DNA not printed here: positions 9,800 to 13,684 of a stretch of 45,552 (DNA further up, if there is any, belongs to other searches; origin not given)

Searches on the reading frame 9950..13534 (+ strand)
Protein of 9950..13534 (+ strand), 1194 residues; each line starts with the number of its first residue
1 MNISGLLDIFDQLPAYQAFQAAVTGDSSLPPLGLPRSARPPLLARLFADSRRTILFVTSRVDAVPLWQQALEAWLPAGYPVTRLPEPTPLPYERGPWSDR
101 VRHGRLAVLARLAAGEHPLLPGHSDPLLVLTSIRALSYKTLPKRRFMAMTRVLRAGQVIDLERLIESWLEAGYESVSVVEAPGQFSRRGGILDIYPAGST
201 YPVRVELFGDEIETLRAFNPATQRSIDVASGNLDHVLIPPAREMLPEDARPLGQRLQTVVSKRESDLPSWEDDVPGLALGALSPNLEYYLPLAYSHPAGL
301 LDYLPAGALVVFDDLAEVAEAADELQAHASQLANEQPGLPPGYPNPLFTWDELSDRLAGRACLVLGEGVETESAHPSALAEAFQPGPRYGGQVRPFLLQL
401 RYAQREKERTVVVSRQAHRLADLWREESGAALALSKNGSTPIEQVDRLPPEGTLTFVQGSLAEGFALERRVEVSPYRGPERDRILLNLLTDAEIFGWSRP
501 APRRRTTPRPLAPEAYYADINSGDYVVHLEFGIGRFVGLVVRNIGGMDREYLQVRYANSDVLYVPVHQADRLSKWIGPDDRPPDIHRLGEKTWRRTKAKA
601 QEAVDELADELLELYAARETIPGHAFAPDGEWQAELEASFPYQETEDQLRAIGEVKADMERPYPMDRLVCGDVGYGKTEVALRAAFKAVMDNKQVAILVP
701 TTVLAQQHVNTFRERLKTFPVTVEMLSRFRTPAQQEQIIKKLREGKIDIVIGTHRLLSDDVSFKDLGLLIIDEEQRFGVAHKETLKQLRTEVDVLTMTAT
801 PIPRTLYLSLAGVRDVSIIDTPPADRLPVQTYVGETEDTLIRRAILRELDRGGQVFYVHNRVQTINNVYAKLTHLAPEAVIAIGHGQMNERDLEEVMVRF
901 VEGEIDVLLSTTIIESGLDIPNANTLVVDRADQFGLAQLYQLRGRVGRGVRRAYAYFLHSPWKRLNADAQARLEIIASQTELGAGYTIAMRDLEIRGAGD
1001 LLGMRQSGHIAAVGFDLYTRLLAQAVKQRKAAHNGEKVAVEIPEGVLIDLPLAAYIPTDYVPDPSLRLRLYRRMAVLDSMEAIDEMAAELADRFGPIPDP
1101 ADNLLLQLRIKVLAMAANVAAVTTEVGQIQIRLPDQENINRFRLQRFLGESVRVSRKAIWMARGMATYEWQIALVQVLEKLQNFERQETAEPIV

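Call 61: search_protein_families(library=pfam, proteins=[window:9950-13534:+], max_evalue=0.001)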
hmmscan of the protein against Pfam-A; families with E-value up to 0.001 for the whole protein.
window:9950-13534:+ (1194 aa): 7 families
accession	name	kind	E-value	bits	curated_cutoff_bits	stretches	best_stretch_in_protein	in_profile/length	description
PF00270.35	DEAD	-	8e-27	94.5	26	1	646-805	2-163/167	DEAD/DEAH box helicase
PF03461.20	TRCF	-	4.2e-24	85.2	25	1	1050-1140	1-91/95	TRCF domain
PF17757.6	UvrB_inter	-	2.4e-21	76.1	22.9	1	153-243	3-90/91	UvrB interaction domain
PF00271.37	Helicase_C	-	4.5e-21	75.6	23.5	1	846-948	10-108/110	Helicase conserved C-terminal domain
PF02559.22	CarD_TRCF_RID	-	3.8e-17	62.6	23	1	521-576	2-57/57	CarD-like/TRCF RID domain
PF04851.21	ResIII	-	2e-07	31.5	22.5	1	648-801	8-162/164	Type III restriction enzyme, res subunit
PF22590.2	Cas3-like_C_2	-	4.5e-05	24.1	27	1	852-948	2-103/106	CRISPR-associated nuclease/helicase Cas3, C-terminal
